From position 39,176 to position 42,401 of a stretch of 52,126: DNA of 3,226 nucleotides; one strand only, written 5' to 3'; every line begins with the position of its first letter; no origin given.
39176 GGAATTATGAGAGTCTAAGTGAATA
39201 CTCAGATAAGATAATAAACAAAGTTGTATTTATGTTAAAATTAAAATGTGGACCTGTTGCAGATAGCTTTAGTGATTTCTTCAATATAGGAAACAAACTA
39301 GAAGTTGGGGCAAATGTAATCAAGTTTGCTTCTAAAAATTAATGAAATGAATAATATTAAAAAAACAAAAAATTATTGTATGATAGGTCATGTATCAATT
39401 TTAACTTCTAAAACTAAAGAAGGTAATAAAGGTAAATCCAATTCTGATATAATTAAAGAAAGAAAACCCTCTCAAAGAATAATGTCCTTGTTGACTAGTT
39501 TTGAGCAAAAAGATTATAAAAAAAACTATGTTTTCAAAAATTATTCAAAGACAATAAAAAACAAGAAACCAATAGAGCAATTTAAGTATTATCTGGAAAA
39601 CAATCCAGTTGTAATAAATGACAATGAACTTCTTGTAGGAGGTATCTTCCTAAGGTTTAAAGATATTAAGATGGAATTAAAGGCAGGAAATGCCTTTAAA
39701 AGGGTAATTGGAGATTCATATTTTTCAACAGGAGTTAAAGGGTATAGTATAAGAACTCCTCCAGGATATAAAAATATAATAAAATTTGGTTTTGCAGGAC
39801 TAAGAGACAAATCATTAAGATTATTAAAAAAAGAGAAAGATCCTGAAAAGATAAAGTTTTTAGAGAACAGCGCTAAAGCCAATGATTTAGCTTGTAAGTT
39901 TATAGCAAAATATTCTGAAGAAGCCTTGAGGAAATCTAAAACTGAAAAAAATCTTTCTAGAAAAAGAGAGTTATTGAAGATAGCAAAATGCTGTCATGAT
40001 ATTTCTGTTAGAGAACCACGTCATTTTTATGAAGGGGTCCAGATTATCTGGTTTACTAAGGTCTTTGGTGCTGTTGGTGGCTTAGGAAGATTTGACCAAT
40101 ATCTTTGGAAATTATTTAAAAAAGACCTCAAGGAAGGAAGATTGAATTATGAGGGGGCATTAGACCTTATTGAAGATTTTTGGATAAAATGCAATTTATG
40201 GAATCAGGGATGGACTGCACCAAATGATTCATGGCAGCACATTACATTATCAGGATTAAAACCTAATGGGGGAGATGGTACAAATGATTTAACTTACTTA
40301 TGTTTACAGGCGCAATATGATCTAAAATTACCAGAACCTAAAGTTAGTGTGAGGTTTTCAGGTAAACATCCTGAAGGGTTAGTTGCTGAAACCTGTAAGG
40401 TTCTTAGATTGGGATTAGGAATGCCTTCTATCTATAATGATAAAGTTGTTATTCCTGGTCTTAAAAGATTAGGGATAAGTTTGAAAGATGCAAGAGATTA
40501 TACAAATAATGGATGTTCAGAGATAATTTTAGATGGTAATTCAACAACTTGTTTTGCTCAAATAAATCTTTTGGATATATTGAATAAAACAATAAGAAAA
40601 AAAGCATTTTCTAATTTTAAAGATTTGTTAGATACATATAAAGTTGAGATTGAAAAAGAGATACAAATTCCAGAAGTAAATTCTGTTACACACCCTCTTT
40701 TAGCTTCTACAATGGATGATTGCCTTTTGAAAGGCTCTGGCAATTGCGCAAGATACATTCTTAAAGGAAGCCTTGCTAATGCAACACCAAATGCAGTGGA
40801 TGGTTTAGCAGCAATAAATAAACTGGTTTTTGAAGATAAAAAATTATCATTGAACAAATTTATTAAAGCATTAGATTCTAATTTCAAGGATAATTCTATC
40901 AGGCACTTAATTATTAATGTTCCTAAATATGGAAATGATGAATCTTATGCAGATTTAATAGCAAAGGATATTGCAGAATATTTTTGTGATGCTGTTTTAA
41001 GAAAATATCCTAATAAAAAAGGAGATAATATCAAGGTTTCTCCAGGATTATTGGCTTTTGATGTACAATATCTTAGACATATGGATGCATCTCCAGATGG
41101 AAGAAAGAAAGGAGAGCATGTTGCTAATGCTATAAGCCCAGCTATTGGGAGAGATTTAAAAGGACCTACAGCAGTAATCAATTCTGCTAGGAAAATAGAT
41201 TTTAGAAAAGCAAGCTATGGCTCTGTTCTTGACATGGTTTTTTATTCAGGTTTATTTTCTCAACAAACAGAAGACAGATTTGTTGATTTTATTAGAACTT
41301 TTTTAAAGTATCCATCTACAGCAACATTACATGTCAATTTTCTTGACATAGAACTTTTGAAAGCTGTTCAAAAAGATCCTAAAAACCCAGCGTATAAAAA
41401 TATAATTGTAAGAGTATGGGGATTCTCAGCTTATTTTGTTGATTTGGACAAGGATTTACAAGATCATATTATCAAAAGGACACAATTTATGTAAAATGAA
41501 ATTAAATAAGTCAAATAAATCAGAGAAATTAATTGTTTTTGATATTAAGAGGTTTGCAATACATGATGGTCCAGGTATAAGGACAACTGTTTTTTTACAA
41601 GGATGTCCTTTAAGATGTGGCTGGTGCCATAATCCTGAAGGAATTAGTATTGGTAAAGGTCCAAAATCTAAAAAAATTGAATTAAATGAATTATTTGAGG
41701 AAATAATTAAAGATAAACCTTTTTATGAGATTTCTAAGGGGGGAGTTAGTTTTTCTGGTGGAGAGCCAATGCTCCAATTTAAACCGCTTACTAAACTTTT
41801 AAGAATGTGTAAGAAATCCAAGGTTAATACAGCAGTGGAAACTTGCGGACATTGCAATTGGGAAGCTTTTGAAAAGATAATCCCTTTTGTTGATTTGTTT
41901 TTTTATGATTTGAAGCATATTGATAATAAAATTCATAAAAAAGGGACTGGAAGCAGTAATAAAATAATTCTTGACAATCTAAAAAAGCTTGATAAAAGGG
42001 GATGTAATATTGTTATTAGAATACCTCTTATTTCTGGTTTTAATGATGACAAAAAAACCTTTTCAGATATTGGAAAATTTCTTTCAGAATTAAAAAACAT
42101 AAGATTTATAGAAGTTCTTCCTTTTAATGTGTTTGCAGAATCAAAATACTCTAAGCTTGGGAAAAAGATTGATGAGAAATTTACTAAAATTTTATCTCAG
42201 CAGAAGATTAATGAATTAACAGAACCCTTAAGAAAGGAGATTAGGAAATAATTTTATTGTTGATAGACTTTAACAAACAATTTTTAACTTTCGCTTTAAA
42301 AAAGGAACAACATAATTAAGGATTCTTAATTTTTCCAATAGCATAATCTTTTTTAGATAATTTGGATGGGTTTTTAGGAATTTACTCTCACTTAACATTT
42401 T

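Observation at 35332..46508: Candidate undescribed pathway: RuBisCO-like protein, kinase, DUF89 phosphatase and glycyl radical eliminase coupled to a flippase and a CDP-alcohol transfer module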

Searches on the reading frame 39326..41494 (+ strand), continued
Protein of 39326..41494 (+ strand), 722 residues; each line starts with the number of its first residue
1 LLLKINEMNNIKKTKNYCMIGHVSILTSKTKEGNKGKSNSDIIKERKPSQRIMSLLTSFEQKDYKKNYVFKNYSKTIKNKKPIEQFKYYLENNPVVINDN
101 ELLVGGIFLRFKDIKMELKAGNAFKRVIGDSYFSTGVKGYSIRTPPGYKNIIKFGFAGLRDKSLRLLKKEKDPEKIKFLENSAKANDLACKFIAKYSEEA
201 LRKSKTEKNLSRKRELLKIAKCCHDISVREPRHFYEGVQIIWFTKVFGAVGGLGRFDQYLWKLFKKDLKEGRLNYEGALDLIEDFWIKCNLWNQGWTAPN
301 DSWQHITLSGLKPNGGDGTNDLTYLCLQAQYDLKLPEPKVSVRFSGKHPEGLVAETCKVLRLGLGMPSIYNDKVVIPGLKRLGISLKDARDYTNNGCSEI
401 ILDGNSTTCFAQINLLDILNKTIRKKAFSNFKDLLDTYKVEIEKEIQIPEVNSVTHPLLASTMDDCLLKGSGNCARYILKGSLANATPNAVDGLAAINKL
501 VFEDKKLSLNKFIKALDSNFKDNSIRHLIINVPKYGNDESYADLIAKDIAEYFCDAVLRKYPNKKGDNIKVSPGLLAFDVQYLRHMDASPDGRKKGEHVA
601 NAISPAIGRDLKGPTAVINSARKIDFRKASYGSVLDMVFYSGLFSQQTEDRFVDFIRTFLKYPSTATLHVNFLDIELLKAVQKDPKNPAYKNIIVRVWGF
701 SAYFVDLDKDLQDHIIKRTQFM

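Call 26: search_solved_structures(query=P0005, max_evalue=1e-75, show_alignments=1)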
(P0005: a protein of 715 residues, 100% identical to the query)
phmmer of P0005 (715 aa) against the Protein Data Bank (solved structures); distinct sequences matched with E-value up to 1e-75: 1.
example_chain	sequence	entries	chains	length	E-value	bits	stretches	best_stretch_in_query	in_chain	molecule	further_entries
1r8w_A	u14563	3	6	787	1.1e-79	271.9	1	122-714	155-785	glycerol dehydratase | B12-independent glycerol dehydratase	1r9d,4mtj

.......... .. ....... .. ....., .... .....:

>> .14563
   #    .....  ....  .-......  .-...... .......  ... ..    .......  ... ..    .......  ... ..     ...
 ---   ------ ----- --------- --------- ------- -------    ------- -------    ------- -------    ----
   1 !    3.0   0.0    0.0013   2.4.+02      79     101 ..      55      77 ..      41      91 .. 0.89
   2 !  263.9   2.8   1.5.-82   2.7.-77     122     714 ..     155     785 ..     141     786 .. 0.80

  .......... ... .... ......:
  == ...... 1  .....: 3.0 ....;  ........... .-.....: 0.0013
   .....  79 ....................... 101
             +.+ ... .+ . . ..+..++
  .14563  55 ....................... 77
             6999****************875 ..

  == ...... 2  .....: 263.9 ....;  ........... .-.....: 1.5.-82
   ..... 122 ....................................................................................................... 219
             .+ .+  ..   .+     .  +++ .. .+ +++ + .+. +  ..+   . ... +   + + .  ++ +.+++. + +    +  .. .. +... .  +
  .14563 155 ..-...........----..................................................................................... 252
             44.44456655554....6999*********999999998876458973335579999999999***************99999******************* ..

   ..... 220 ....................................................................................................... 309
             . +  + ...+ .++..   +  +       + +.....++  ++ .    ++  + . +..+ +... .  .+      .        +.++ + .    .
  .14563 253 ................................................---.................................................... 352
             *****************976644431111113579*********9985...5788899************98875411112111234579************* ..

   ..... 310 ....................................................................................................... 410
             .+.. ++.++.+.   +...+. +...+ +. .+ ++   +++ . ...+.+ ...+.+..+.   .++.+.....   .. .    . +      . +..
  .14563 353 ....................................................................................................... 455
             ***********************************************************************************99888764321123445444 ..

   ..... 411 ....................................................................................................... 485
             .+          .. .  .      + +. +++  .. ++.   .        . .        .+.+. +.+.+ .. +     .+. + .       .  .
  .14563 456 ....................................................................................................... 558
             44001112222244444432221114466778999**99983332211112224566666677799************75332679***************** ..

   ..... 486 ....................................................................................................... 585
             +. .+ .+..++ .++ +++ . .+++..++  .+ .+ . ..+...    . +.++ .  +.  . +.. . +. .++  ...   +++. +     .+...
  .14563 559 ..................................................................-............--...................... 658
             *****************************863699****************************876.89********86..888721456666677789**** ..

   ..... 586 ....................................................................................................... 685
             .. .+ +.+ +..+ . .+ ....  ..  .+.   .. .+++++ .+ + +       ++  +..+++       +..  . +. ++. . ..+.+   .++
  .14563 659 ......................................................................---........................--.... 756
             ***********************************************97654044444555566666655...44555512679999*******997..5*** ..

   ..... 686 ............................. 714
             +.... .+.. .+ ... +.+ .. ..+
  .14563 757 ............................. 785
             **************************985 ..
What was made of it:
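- On GRE 1,2-eliminases (GDH, PD, CutC, HypD, IslA, HpsG): GCSE aligns with C433 and E435 of 1r8w (call 26).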

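Call 29: find_encoding_contigs(protein=P0014, flank=8000, max_places=2)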
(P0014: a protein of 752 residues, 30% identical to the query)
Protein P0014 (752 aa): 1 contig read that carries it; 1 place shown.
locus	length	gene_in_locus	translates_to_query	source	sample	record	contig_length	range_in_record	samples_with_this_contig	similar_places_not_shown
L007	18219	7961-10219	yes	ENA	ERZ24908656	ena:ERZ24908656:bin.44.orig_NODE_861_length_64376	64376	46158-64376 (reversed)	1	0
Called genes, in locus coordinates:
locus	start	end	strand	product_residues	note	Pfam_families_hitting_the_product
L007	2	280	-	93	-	?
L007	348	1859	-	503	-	PF01336:tRNA_anti-codon, PF00152:tRNA-synt_2, PF01409:tRNA-synt_2d (faint)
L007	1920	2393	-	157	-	PF03449:GreA_GreB_N, PF01272:GreA_GreB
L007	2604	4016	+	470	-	PF05977:MFS_3, PF07690:MFS_1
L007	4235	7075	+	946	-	PF02700:PurS (faint), PF18072:FGAR-AT_linker (weak), PF02769:AIRS_C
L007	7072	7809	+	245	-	PF13507:GATase_5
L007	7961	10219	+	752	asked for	PF02901:PFL-like, PF01228:Gly_radical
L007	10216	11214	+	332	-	PF13353:Fer4_12 (weak), PF12838:Fer4_7 (faint), PF14697:Fer4_21 (faint), PF00037:Fer4, PF12837:Fer4_6 (weak), PF13237:Fer4_10, PF13187:Fer4_9, PF04055:Radical_SAM, +4 more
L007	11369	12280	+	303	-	-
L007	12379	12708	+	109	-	-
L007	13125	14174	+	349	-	PF02277:DBI_PRT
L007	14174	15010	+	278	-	PF02654:CobS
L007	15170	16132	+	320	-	PF03186:CobD_Cbib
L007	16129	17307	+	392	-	PF00155:Aminotran_1_2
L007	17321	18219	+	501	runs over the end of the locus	PF01656:CbiA, PF13500:AAA_26, PF07685:GATase_3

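Call 30: find_encoding_contigs(protein=P0006, flank=8000, max_places=2)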
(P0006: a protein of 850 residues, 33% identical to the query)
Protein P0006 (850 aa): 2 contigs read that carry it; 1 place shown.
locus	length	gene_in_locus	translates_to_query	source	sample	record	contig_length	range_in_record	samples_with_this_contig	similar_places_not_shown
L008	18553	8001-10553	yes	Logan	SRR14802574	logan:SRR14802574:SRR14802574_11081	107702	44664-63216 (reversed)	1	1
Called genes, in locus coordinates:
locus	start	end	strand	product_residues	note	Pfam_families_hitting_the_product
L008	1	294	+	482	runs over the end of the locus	PF01565:FAD_binding_4, PF02913:FAD-oxidase_C (weak)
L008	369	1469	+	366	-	PF13183:Fer4_8 (faint), PF02754:CCG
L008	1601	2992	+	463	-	PF07690:MFS_1, PF13347:MFS_2, PF07690:MFS_1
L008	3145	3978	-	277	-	-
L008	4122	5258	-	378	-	PF03193:RsgA_GTPase (faint), PF01926:MMR_HSR1, PF02421:FeoB_N, PF16897:MMR_HSR1_Xtn, PF02824:TGS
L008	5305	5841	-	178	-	PF00025:Arf, PF00071:Ras, PF08477:Roc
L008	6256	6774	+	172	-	PF01243:PNPOx_N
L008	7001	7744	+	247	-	PF02146:SIR2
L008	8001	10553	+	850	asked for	PF02901:PFL-like, PF01228:Gly_radical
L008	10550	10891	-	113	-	PF21983:NikA-like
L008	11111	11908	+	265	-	PF00561:Abhydrolase_1, PF12146:Hydrolase_4, PF12697:Abhydrolase_6, PF08386:Abhydrolase_4 (weak)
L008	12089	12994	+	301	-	PF19036:Fuz_longin_1 (faint)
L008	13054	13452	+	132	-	PF01042:Ribonuc_L-PSP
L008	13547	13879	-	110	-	PF12773:DZR (weak), PF13240:Zn_Ribbon_1 (faint)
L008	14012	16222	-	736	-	PF04851:ResIII, PF18766:SWI2_SNF2 (weak)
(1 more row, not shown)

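Call 31: find_encoding_contigs(protein=P0008, flank=8000, max_places=2)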
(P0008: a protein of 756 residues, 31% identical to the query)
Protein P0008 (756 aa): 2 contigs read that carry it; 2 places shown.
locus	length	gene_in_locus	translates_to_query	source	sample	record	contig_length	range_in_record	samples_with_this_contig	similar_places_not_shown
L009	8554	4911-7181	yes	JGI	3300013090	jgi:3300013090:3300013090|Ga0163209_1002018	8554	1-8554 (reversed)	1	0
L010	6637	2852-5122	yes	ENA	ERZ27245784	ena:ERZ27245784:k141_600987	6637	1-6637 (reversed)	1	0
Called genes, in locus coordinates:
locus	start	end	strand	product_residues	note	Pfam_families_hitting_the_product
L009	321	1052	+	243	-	PF00392:GntR, PF07729:FCD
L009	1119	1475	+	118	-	PF00190:Cupin_1, PF07883:Cupin_2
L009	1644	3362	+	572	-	PF02730:AFOR_N, PF01314:AFOR_C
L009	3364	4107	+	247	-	PF04199:Cyclase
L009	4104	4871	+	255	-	PF23441:SDR (weak), PF00106:adh_short, PF08659:KR, PF13561:adh_short_C2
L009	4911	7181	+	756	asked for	PF02901:PFL-like, PF01228:Gly_radical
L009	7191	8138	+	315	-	PF13353:Fer4_12 (faint), PF00037:Fer4 (weak), PF12838:Fer4_7 (weak), PF13187:Fer4_9 (weak), PF04055:Radical_SAM (weak)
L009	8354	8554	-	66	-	?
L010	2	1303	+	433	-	?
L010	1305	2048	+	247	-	PF04199:Cyclase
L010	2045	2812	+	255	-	PF23441:SDR (weak), PF00106:adh_short, PF08659:KR, PF13561:adh_short_C2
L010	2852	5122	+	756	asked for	PF02901:PFL-like, PF01228:Gly_radical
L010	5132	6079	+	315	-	PF13353:Fer4_12 (faint), PF00037:Fer4 (weak), PF12838:Fer4_7 (weak), PF13187:Fer4_9 (weak), PF04055:Radical_SAM (weak)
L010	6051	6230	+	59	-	-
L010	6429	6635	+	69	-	?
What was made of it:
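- Tried and rejected: They are unrelated and uninformative (calls 29-31).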

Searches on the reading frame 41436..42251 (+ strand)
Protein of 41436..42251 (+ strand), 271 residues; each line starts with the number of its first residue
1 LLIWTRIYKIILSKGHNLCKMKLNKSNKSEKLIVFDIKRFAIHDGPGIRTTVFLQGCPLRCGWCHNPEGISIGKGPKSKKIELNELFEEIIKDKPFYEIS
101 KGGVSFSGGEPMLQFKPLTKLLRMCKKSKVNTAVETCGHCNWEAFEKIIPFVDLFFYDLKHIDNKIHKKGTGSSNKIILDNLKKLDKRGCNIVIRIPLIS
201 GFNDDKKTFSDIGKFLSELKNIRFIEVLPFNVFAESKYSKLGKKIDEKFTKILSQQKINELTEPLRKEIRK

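Call 3: search_protein_families(library=pfam, proteins=[window:41436-42251:+], max_evalue=0.01)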
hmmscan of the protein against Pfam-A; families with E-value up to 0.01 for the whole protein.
window:41436-42251:+ (271 aa): 2 families
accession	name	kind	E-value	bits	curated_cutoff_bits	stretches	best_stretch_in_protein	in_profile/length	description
PF04055.27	Radical_SAM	-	3.7e-21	76.4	29.5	1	53-206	3-158/166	Radical SAM superfamily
PF13353.11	Fer4_12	-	1.7e-16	61.2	22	1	44-178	2-136/137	4Fe-4S single cluster domain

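Call 4: search_protein_families(library=ncbifam, proteins=[window:41436-42251:+], max_evalue=0.01)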
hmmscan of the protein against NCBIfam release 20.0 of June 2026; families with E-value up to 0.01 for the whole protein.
window:41436-42251:+ (271 aa): 35 families (the best 25 are shown)
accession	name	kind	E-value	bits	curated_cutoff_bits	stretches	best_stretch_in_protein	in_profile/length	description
TIGR02494.1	PFLE_PFLC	subfamily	5.3e-78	262.2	174.35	2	79-265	102-289/293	glycyl-radical enzyme activating protein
NF043069.1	T4HPD_activ_SAM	equivalog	1.9e-76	257.3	425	2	79-267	102-290/299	trans-4-hydroxy-L-proline dehydratase activase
NF048010.1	SfplDhtActHpsHDes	equivalog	1.1e-65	221.3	430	2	80-262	111-295/298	(2S)-3-sulfopropanediol dehydratase activating enzyme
TIGR04395.1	cutC_activ_rSAM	equivalog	9.6e-63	212.3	360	2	82-266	111-298/309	choline TMA-lyase-activating enzyme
NF033719.1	ind_deCO2_activ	equivalog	9.8e-62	209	425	2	80-263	110-291/302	indoleacetate decarboxylase activase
NF048008.1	SfplDhtActHpfHKleb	equivalog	9.7e-61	205.7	500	2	79-263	105-294/308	(2S)-3-sulfopropanediol dehydratase activating enzyme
NF033717.2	HPDL_rSAM_activ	equivalog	1.2e-59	202.1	420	2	78-263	109-294/311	4-hydroxyphenylacetate decarboxylase activase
TIGR02493.1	PFLA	equivalog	3.1e-56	190.4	231.75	1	38-266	6-233/235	pyruvate formate-lyase-activating protein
TIGR04003.1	rSAM_BssD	equivalog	7.6e-52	176.4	496.45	2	78-253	105-282/314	[benzylsuccinate synthase]-activating enzyme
NF007483.0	PRK10076.1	equivalog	7.3e-46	156.7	326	2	79-262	96-278/292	[formate-C-acetyltransferase]-activating enzyme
NF008356.0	PRK11145.1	equivalog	5.1e-45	153.7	375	1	38-260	11-232/246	pyruvate formate lyase 1-activating protein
TIGR04041.1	activase_YjjW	hypoth_equivalog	3.3e-37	128.4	250.2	2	75-241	87-252/276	YjjW family glycine radical enzyme activase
TIGR02495.1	NrdG2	equivalog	3.1e-23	82.1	131.15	1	36-220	4-184/193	anaerobic ribonucleoside-triphosphate reductase activating protein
TIGR02491.1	NrdG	equivalog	2.7e-16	59.8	126.1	1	36-136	4-101/154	anaerobic ribonucleoside-triphosphate reductase activating protein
NF008335.0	PRK11121.1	equivalog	1.7e-09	37.6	199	1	42-131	11-95/154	anaerobic ribonucleoside-triphosphate reductase-activating protein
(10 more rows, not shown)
